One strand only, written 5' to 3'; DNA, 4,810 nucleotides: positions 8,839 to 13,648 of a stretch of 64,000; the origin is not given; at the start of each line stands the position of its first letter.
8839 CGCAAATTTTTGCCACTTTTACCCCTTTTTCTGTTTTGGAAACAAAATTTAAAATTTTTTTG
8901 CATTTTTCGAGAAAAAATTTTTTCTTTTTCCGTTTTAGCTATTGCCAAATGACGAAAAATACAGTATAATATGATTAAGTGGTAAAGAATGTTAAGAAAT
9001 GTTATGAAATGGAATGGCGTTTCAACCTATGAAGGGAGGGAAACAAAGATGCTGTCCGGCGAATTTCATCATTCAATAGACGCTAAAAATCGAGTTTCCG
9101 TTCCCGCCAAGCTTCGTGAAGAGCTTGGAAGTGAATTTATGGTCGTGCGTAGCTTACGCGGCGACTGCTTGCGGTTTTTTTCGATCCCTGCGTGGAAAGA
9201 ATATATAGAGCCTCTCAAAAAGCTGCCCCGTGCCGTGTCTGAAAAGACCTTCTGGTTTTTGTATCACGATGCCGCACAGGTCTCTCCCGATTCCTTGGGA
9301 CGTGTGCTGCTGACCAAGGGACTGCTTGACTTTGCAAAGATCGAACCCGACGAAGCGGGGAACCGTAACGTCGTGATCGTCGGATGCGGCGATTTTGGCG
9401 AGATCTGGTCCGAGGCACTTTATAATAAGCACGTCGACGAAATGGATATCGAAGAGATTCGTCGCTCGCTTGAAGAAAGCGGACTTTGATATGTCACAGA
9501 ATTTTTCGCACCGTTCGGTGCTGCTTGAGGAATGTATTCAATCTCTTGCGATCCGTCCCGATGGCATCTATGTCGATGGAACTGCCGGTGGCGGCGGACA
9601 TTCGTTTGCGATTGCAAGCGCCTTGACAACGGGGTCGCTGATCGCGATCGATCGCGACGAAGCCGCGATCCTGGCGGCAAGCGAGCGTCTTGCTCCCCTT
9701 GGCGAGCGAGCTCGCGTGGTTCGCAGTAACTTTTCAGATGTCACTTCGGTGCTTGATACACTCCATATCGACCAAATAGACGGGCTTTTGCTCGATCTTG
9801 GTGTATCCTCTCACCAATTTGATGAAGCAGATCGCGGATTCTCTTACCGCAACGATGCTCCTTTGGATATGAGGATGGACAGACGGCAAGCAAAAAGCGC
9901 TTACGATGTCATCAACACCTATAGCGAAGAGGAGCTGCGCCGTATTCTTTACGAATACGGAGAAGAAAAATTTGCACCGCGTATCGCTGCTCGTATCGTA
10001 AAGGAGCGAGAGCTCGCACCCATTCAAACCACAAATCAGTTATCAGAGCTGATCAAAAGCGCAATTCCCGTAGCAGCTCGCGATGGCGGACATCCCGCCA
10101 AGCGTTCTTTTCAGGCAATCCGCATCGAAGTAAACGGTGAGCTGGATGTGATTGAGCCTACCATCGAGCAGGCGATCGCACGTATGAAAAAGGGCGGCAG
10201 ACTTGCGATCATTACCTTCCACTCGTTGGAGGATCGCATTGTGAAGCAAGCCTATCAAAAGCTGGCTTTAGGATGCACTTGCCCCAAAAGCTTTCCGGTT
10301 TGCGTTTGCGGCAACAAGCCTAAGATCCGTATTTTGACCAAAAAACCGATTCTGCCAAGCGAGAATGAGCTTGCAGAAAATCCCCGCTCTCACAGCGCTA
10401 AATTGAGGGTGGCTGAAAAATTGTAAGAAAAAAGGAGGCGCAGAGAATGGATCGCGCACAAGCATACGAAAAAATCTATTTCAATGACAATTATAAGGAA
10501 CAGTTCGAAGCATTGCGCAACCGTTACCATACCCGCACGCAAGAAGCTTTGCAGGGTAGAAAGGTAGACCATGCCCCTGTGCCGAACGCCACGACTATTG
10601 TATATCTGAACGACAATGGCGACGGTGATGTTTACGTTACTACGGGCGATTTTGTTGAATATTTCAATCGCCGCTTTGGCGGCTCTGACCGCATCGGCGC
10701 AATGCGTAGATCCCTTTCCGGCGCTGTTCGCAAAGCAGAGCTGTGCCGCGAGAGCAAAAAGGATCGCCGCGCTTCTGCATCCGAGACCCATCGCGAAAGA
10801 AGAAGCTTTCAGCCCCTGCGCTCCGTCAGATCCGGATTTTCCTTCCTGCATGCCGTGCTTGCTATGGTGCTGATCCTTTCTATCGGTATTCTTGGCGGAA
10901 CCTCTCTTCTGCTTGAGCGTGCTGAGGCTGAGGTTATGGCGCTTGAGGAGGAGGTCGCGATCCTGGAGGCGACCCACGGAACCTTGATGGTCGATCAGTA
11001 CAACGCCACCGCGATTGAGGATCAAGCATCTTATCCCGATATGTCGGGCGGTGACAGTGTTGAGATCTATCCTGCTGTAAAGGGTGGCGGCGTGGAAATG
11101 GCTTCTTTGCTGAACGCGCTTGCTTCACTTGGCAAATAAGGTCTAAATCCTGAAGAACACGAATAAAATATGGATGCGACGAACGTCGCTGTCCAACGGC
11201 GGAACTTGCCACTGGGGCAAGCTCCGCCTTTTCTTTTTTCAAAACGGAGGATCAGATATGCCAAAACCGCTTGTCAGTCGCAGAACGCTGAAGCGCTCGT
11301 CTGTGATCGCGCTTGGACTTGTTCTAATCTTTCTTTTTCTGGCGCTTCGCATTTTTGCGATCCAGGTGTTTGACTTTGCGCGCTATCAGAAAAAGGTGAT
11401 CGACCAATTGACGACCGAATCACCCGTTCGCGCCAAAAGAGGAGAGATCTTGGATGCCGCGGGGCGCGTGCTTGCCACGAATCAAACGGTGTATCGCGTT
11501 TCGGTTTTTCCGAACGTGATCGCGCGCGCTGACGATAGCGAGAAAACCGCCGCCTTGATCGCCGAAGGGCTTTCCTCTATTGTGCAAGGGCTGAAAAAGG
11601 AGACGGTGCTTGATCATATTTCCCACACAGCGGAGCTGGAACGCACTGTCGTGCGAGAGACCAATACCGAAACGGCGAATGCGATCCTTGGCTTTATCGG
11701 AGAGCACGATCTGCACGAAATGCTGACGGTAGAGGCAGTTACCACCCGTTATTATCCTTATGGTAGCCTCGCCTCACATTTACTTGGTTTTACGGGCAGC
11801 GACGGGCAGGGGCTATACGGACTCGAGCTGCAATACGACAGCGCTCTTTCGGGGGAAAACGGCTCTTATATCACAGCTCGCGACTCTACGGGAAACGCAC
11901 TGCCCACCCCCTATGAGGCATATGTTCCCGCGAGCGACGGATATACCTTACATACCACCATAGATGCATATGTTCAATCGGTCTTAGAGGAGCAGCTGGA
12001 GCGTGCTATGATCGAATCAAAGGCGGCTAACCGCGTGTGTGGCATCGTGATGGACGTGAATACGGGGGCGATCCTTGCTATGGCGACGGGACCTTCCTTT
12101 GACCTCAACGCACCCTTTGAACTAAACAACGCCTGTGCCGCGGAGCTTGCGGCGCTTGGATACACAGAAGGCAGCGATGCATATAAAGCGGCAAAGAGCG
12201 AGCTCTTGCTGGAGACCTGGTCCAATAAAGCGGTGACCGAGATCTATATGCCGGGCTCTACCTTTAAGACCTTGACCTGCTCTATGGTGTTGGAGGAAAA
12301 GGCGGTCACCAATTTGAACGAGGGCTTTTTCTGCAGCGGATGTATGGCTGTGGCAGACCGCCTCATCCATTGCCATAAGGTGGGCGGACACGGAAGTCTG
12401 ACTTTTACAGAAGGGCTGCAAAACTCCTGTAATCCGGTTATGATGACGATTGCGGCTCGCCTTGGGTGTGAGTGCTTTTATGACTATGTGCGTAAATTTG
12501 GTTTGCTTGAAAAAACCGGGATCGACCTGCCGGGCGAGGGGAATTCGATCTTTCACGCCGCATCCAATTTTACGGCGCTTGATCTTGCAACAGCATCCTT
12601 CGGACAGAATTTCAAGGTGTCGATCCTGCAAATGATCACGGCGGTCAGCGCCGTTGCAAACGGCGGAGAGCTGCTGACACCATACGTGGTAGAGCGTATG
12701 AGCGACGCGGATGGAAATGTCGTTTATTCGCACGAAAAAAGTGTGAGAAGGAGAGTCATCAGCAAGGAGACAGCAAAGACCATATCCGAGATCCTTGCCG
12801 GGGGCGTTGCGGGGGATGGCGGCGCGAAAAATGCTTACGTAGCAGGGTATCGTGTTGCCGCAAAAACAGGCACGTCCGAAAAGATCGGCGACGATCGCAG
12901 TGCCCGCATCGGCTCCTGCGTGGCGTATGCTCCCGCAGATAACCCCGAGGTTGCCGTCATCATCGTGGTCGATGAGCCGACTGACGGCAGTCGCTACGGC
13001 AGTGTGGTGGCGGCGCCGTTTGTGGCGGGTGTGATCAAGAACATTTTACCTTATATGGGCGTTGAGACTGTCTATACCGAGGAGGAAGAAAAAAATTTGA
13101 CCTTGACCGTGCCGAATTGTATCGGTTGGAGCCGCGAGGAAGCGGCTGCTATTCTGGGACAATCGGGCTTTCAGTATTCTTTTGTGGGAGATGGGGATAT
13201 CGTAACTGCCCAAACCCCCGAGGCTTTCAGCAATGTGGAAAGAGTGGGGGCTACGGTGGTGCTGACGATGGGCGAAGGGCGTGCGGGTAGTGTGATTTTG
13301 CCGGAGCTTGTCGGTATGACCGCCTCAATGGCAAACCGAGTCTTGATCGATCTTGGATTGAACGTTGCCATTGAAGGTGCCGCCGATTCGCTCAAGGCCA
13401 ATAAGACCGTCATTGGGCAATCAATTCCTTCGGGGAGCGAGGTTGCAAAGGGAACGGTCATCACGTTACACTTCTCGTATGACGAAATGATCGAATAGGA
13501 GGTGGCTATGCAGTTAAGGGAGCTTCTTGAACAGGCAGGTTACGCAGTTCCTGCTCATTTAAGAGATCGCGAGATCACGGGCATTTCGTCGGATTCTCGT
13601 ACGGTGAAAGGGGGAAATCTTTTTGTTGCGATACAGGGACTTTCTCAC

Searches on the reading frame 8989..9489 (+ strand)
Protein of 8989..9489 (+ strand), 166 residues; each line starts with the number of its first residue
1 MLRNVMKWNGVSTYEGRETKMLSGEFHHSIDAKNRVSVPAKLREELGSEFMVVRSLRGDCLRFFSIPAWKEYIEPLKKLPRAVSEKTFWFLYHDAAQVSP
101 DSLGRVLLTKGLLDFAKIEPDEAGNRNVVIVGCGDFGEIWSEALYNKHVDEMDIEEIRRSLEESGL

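Call 61: search_protein_families(library=pfam, proteins=[window:8989-9489:+], max_evalue=0.0001)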
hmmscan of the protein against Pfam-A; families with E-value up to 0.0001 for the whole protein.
window:8989-9489:+ (166 aa): 1 family
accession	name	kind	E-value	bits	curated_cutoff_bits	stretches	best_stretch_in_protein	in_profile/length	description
PF02381.23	MraZ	-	3.7e-19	68.9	23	2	21-82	1-62/72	MraZ protein, putative antitoxin-like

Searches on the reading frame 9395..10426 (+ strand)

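Call 61: search_protein_families(library=pfam, proteins=[window:9395-10426:+], max_evalue=0.0001)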
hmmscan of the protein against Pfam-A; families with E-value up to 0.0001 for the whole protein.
window:9395-10426:+ (343 aa): 1 family
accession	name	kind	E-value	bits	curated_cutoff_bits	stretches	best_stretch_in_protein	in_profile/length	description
PF01795.25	Methyltransf_5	-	1.8e-121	405.8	27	1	36-342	1-308/309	MraW methylase family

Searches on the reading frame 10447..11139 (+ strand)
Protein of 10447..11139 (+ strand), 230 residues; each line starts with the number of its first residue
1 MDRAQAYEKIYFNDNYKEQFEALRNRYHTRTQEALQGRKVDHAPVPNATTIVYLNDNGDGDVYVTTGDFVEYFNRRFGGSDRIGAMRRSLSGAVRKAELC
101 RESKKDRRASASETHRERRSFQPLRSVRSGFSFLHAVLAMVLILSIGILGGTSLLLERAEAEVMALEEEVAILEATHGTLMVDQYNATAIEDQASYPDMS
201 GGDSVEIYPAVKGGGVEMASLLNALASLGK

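Call 61: search_protein_families(library=pfam, proteins=[window:10447-11139:+], max_evalue=0.0001)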
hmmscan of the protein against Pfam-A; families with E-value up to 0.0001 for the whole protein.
window:10447-11139:+ (230 aa): 0 families

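Call 70: search_protein_families(library=ncbifam, proteins=[window:10447-11139:+], max_evalue=0.01)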
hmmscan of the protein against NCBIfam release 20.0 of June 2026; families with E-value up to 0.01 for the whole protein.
window:10447-11139:+ (230 aa): 1 family
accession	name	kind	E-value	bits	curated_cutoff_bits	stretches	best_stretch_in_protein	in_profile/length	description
TIGR02523.1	type_IV_pilV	equivalog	0.0026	18.3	52.2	1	129-171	2-43/139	type IV pilus modification protein PilV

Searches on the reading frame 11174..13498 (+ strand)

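Call 61: search_protein_families(library=pfam, proteins=[window:11174-13498:+], max_evalue=0.0001)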
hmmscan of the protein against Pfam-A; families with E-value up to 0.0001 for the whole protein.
window:11174-13498:+ (774 aa): 3 families
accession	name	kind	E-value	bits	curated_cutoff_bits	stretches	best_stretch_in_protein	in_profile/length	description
PF00905.27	Transpeptidase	-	3.6e-66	223.8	22.1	1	289-620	2-297/299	Penicillin binding protein transpeptidase domain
PF03717.20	PBP_dimer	-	5e-22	79.6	24.4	1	85-243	2-176/180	Penicillin-binding Protein dimerisation domain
PF03793.24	PASTA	-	5.8e-21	74.7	23.2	2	707-768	1-63/64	PASTA domain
